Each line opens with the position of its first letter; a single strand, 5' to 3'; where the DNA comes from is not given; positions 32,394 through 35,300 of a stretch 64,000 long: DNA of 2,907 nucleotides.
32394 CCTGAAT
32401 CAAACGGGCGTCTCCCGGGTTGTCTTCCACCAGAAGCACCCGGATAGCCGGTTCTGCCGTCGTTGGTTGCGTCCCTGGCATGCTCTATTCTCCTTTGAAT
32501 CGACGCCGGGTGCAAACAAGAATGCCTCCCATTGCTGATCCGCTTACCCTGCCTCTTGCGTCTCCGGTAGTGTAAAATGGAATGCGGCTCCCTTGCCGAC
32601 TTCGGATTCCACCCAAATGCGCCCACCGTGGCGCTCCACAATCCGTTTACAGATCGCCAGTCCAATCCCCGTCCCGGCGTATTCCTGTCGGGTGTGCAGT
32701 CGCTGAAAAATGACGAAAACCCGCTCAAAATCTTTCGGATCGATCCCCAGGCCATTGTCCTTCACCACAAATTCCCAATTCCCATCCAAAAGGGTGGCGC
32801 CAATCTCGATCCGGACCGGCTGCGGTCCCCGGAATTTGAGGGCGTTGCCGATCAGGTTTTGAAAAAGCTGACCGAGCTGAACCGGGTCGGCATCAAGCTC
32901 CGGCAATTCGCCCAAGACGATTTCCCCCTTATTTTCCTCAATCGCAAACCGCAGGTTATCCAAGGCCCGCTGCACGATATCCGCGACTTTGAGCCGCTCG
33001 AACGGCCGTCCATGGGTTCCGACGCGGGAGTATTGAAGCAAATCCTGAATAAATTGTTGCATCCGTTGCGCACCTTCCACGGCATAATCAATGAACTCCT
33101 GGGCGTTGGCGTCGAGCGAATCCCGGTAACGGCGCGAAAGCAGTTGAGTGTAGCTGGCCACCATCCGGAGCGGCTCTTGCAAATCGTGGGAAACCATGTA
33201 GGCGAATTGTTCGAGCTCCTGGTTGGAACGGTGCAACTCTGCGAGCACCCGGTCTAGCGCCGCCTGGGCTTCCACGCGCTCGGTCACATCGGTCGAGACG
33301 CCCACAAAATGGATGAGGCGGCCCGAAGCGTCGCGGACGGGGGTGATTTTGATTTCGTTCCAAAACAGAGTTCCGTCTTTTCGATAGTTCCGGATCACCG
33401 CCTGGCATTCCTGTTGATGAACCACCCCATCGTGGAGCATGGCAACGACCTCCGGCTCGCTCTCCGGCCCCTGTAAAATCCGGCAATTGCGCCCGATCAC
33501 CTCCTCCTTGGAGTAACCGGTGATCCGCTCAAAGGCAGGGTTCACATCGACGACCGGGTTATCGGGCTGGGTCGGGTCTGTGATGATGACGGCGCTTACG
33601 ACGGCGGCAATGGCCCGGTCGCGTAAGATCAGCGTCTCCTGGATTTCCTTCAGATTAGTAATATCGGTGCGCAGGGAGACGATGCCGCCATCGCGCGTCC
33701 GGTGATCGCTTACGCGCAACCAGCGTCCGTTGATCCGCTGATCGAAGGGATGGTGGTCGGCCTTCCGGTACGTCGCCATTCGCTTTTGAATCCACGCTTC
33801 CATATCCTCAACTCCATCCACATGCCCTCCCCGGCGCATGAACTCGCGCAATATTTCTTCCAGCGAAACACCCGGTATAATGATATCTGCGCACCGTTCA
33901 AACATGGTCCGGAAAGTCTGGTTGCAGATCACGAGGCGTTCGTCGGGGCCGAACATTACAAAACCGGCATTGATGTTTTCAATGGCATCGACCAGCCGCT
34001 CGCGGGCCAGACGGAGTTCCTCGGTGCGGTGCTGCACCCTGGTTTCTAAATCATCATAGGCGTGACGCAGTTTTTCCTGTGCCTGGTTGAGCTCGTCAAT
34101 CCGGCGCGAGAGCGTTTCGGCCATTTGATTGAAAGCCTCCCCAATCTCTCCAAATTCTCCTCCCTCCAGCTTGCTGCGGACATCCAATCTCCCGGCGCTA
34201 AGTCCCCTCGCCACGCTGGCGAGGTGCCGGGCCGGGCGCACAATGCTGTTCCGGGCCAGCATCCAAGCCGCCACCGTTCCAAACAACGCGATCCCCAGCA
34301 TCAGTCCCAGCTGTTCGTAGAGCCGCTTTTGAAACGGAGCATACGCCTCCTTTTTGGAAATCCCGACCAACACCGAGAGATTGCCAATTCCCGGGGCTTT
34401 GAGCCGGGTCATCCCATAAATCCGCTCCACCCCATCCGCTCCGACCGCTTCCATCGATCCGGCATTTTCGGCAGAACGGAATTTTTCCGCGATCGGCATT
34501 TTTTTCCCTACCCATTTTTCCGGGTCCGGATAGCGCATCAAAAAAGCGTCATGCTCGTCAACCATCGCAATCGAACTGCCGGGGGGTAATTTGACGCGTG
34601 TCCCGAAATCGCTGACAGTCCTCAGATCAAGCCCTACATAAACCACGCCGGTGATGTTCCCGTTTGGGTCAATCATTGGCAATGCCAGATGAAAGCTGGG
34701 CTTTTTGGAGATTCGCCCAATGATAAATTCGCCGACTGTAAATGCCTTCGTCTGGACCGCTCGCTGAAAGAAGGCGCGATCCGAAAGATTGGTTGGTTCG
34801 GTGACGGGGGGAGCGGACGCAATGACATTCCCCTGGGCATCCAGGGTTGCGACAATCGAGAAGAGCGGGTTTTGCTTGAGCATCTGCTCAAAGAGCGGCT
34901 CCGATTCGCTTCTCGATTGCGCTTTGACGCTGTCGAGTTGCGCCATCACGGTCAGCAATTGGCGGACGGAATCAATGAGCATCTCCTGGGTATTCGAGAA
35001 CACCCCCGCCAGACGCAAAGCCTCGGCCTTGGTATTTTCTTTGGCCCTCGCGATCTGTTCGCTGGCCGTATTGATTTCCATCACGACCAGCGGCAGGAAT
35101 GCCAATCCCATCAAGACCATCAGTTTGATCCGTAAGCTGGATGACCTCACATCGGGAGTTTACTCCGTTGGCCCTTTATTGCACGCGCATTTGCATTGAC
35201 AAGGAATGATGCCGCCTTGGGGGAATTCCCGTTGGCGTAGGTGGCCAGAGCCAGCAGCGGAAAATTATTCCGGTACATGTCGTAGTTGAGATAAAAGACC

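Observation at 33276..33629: Intact LOV blue-light motif (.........) inside a periplasm-sensing transmembrane histidine kinase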

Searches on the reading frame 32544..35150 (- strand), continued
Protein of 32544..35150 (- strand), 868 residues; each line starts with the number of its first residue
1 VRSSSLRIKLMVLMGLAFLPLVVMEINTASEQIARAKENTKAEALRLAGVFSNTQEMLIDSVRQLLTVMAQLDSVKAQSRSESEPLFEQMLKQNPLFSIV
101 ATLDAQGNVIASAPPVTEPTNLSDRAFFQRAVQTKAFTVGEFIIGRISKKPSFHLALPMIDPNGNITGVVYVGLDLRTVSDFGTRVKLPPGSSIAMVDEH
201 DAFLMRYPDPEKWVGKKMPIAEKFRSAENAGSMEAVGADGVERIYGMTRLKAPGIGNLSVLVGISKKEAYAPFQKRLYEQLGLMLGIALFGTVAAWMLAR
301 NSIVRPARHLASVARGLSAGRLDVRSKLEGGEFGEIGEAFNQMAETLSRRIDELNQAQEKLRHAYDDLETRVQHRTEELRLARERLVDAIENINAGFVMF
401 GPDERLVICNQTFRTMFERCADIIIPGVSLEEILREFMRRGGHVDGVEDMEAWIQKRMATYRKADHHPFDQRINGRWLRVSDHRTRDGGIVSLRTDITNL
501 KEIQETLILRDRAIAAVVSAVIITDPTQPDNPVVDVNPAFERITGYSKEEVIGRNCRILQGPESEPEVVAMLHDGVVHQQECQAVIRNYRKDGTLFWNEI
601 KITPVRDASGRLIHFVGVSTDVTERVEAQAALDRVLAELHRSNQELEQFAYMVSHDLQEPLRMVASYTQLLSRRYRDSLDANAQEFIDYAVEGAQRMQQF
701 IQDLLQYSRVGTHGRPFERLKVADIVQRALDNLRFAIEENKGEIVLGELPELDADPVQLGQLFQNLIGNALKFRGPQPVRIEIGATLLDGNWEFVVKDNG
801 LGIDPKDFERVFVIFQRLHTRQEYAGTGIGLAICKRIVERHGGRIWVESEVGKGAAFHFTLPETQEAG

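Call 61: find_encoding_contigs(protein=P0036, flank=7000, max_places=1)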
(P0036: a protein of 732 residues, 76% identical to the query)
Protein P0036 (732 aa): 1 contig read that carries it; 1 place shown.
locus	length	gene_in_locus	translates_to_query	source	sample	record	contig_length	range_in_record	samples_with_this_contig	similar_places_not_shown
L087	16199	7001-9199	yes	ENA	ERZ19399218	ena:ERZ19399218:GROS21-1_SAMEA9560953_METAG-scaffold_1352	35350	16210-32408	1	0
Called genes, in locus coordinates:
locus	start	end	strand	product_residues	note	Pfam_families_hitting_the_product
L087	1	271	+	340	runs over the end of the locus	PF01040:UbiA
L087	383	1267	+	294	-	-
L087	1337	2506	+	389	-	PF01926:MMR_HSR1, PF02421:FeoB_N (weak), PF06071:YchF-GTPase_C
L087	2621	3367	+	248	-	-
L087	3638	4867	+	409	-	PF04055:Radical_SAM, PF11946:DUF3463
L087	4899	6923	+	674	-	PF00432:Prenyltrans (faint), PF13249:SQHop_cyclase_N, PF13243:SQHop_cyclase_C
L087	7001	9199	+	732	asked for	PF02743:dCache_1, PF00672:HAMP, PF00989:PAS, PF08448:PAS_4, PF13426:PAS_9, PF08447:PAS_3, PF00512:HisKA, PF02518:HATPase_c, +1 more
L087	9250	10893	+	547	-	PF00072:Response_reg, PF00989:PAS (weak), PF08448:PAS_4, PF13426:PAS_9 (weak), PF07228:SpoIIE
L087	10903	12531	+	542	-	PF00072:Response_reg, PF00512:HisKA (weak), PF02518:HATPase_c, PF00072:Response_reg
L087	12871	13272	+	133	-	-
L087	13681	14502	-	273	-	-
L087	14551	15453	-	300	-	PF23343:REP_ORF2-G2P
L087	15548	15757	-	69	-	PF13338:AbiEi_4 (weak), PF12728:HTH_17 (weak)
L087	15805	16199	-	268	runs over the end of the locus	-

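Call 62: find_encoding_contigs(protein=P0021, flank=7000, max_places=1)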
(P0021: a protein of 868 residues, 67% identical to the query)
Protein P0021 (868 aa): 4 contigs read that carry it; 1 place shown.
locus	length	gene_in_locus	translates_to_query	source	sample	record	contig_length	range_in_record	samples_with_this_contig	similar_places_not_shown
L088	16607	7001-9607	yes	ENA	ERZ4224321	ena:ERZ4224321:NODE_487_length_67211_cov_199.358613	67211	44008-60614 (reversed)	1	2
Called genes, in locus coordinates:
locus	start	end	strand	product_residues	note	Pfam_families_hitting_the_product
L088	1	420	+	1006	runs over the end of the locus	PF02463:SMC_N (faint), PF13476:AAA_23, PF13555:AAA_29, PF13558:SbcC_Walker_B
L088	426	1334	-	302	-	PF02517:Rce1-like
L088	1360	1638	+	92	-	-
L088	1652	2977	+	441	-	PF00202:Aminotran_3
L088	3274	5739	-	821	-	-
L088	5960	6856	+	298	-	PF00056:Ldh_1_N, PF02866:Ldh_1_C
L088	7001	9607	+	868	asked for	PF02743:dCache_1, PF00672:HAMP, PF12860:PAS_7, PF00989:PAS, PF08448:PAS_4, PF13426:PAS_9, PF08447:PAS_3, PF00512:HisKA, +2 more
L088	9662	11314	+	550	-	PF00072:Response_reg, PF00989:PAS, PF08448:PAS_4, PF13426:PAS_9 (weak), PF07228:SpoIIE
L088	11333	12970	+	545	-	PF00072:Response_reg, PF00512:HisKA (faint), PF02518:HATPase_c (weak), PF00072:Response_reg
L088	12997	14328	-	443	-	PF16697:Yop-YscD_cpl, PF00498:FHA, PF20030:bpMoxR, PF07726:AAA_3, PF07728:AAA_5, PF17863:AAA_lid_2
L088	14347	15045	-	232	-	-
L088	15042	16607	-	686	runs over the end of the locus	PF14559:TPR_19 (faint), PF13428:TPR_14 (faint), PF13174:TPR_6 (faint), PF07719:TPR_2 (faint), PF13432:TPR_16 (weak)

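Call 63: find_encoding_contigs(protein=P0016, flank=7000, max_places=1)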
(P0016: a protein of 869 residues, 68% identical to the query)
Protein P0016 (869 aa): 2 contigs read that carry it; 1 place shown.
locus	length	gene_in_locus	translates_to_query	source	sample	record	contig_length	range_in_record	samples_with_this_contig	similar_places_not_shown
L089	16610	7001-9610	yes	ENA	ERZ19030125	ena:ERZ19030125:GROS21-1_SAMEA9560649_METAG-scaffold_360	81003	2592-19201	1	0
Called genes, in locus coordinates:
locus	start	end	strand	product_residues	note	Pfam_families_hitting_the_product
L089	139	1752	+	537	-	-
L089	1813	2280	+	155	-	PF16798:DUF5069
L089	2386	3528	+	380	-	PF01926:MMR_HSR1, PF02421:FeoB_N (weak), PF06071:YchF-GTPase_C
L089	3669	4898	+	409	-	PF04055:Radical_SAM, PF11946:DUF3463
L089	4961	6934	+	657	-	PF13249:SQHop_cyclase_N, PF13243:SQHop_cyclase_C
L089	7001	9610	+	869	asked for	PF02743:dCache_1, PF00672:HAMP, PF12860:PAS_7, PF00989:PAS, PF08448:PAS_4, PF13426:PAS_9, PF08447:PAS_3, PF00512:HisKA, +2 more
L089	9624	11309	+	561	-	PF00072:Response_reg, PF00989:PAS, PF08448:PAS_4, PF13426:PAS_9 (weak), PF07228:SpoIIE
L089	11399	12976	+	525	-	PF00072:Response_reg, PF00512:HisKA (weak), PF02518:HATPase_c, PF13589:HATPase_c_3 (faint), PF00072:Response_reg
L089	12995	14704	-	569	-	PF05157:MshEN, PF00437:T2SSE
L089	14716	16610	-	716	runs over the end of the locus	PF21305:type_II_gspD_N0, PF03958:Secretin_N, PF00263:Secretin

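Call 64: fold_search(model_id=the predicted structure, library=pdb)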
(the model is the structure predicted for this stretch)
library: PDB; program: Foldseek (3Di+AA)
matches with E <= 10: 1477; with E <= 0.001: 918
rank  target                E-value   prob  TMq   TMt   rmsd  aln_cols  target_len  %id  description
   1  9a5d_A                3.8e-27  1.00  0.17  0.24  60.2       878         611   15  Integrative model of WALK-YYCH by crosslinking MS and deep learning (released 2024-09-18)
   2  4gcz_A                2.0e-26  1.00  0.19  0.39  20.2       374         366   32  Structure of a blue-light photoreceptor (released 2013-06-19)
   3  4gcz_B                9.4e-26  1.00  0.17  0.36  17.0       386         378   30  Structure of a blue-light photoreceptor (released 2013-06-19)
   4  8a6x_B                1.4e-25  1.00  0.17  0.37  18.1       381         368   29  Crystal structure of a chimeric LOV-Histidine kinase SB2F1 (asymmetrical variant, trigonal form with long c axis) (released 2024-01-10)
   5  8a7h_A                1.0e-24  1.00  0.17  0.36  17.1       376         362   30  Crystal structure of a chimeric LOV-Histidine kinase SB2F1-I66R mutant (light state; asymmetrical variant, trigonal fo (released 2024-01-10)
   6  8a7f_B                1.3e-24  1.00  0.17  0.37  18.2       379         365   30  Crystal structure of a chimeric LOV-Histidine kinase SB2F1-I66R mutant (asymmetrical variant, trigonal form with long  (released 2024-01-10)
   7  8a7f_A                1.5e-24  1.00  0.17  0.36  17.7       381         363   30  Crystal structure of a chimeric LOV-Histidine kinase SB2F1-I66R mutant (asymmetrical variant, trigonal form with long  (released 2024-01-10)
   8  8a3u                  3.7e-24  1.00  0.17  0.37  17.8       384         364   29  Crystal structure of a chimeric LOV-Histidine kinase SB2F1 (symmetrical variant, trigonal form with short c-axis) (released 2023-12-20)
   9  8a52_A                8.1e-24  1.00  0.17  0.36  17.5       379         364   29  Crystal structure of a chimeric LOV-Histidine kinase SB2F1 (asymmetrical variant, trigonal form with long c-axis) (released 2023-12-27)
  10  4r3a_A                4.8e-20  1.00  0.15  0.37  25.5       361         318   22  Erythrobacter litoralis EL346 blue-light activated histidine kinase (released 2014-12-03)
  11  8isk_B                1.2e-19  1.00  0.18  0.18  28.3       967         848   12  Pr conformer of Zea mays phytochrome A1 - ZmphyA1-Pr (released 2023-08-09)
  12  8isk_A                6.5e-19  1.00  0.22  0.23  26.9       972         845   12  Pr conformer of Zea mays phytochrome A1 - ZmphyA1-Pr (released 2023-08-09)
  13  8isj_A                3.2e-18  1.00  0.20  0.20  30.9       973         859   11  Pr conformer of Arabidopsis thaliana phytochrome A - AtphyA-Pr (released 2023-08-09)
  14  4i5s_B                1.5e-17  1.00  0.17  0.35  22.2       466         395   20  Structure and function of sensor histidine kinase (released 2013-03-27)
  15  8isi_A                2.1e-17  1.00  0.20  0.20  27.4       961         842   12  Photochromobilin-free form of Arabidopsis thaliana phytochrome A - apo-AtphyA (released 2023-08-09)
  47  9vf7_A                1.1e-13  1.00  0.15  0.87   4.8       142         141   43  Structure of Meiothermus ruber Mrub_1259 LOV domain with N- and C-terminal alpha helices (MrLOVe) (released 2025-06-25)
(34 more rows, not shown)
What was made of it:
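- The best multi-domain fold matches are the LOV kinases YF1 4gcz, SB2F1, EL346 and Brucella LOV-HK; the LOV domain alone matches 9vf7 at TM 0.87 (call 64).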

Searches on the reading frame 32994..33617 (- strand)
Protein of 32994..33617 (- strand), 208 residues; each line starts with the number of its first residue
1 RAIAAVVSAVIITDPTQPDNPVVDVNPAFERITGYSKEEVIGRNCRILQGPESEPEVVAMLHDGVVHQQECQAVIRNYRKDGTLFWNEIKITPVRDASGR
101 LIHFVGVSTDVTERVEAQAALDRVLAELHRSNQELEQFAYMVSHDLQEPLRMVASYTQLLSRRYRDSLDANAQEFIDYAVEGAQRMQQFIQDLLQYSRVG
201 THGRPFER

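Call 79: search_solved_structures(query=window:32994-33617:-, max_evalue=1e-20, show_alignments=5)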
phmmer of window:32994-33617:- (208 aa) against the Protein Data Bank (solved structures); distinct sequences matched with E-value up to 1e-20: 101 (the best 60 are shown).
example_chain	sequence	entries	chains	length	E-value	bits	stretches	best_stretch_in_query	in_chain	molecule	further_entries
9vf7_A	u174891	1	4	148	1.2e-37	133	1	2-129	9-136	histidine kinase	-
4gcz_A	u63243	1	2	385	7e-35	124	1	6-197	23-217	Blue-light photoreceptor, Sensor protein fixL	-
8a3u_A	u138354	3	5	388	1.2e-34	123.2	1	10-197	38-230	Putative Sensory box protein,Sensor protein FixL | Putative Sensory box protein,Putative Sensory box protein,Sensor protein FixL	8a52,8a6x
9vf8_A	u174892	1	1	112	5.5e-34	121.1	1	8-113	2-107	histidine kinase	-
8a7f_A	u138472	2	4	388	8.2e-34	120.5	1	10-197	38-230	Putative Sensory box protein,Sensor protein FixL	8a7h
6hmj_A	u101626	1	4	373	2.3e-32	115.7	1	8-129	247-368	Putative PAS/PAC sensor protein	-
6rhg_A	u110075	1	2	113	2.2e-30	109.3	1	8-113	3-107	Multi-sensor hybrid histidine kinase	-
6y7u_A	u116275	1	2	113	3e-30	108.9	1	8-113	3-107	Multi-sensor hybrid histidine kinase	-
6y7r_A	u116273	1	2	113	4.8e-30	108.2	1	7-113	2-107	Multi-sensor hybrid histidine kinase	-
8c05_A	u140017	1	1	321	2.4e-29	105.9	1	9-145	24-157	Sensor domain-containing diguanylate cyclase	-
6ywg_A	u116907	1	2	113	2.9e-29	105.6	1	8-113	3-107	Multi-sensor hybrid histidine kinase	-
6ph4_A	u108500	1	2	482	3.2e-29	105.5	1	6-125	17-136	Blue-light-activated histidine kinase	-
6yx4_A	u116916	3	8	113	4e-29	105.2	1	8-113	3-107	Multi-sensor hybrid histidine kinase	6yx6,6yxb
6rhf_A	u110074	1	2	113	4e-29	105.2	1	8-113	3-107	Multi-sensor hybrid histidine kinase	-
6ywh_A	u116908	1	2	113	4e-29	105.2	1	8-113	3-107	Multi-sensor hybrid histidine kinase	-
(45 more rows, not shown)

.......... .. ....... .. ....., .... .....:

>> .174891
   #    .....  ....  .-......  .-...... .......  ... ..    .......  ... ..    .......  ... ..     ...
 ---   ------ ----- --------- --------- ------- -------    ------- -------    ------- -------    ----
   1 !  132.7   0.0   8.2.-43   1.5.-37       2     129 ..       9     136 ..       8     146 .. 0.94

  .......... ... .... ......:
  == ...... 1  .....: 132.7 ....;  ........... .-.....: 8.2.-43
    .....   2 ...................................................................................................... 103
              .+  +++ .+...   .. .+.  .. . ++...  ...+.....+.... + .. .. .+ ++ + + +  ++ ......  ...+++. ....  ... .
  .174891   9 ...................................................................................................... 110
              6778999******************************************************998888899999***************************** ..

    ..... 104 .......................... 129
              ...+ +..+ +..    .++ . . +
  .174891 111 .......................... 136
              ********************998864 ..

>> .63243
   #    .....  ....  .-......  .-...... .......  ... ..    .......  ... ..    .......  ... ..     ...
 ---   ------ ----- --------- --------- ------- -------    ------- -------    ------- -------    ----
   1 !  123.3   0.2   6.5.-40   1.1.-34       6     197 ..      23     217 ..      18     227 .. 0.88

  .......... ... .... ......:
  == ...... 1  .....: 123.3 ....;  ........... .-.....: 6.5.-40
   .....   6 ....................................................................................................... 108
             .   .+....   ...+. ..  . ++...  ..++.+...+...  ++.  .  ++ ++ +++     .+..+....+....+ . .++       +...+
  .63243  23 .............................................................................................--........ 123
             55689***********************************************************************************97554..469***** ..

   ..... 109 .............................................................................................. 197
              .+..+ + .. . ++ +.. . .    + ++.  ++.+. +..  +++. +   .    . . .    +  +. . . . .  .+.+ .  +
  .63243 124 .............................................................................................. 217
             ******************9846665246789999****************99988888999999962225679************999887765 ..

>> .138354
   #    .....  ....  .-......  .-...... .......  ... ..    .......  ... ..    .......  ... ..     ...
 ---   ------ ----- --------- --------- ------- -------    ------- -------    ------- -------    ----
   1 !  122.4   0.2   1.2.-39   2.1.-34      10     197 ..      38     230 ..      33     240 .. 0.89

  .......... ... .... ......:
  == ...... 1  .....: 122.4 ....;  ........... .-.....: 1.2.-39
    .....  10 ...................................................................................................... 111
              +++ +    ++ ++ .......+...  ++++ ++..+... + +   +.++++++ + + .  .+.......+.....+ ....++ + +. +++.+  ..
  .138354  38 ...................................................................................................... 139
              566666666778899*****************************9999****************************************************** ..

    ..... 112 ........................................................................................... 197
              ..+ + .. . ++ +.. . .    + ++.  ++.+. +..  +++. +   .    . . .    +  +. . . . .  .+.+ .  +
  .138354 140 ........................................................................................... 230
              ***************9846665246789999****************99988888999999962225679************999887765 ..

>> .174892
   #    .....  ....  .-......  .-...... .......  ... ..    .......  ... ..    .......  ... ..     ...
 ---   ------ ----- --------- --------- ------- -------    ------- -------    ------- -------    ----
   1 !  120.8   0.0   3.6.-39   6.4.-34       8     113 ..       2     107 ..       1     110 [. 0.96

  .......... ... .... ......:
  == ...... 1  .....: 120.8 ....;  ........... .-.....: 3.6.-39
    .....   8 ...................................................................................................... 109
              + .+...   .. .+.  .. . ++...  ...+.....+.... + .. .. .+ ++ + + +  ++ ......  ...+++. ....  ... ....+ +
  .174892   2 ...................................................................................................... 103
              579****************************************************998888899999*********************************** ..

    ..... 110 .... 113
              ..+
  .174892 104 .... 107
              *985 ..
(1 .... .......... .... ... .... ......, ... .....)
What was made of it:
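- Closest known: Soluble LOV histidine kinases: YF1. Same: YF1 (4gcz) aligns over LOV plus DHp at 32% identity (calls 64, 79).
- The linker is 2 residues shorter than in YF1 (call 79), so the sign of the light response cannot be carried over.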
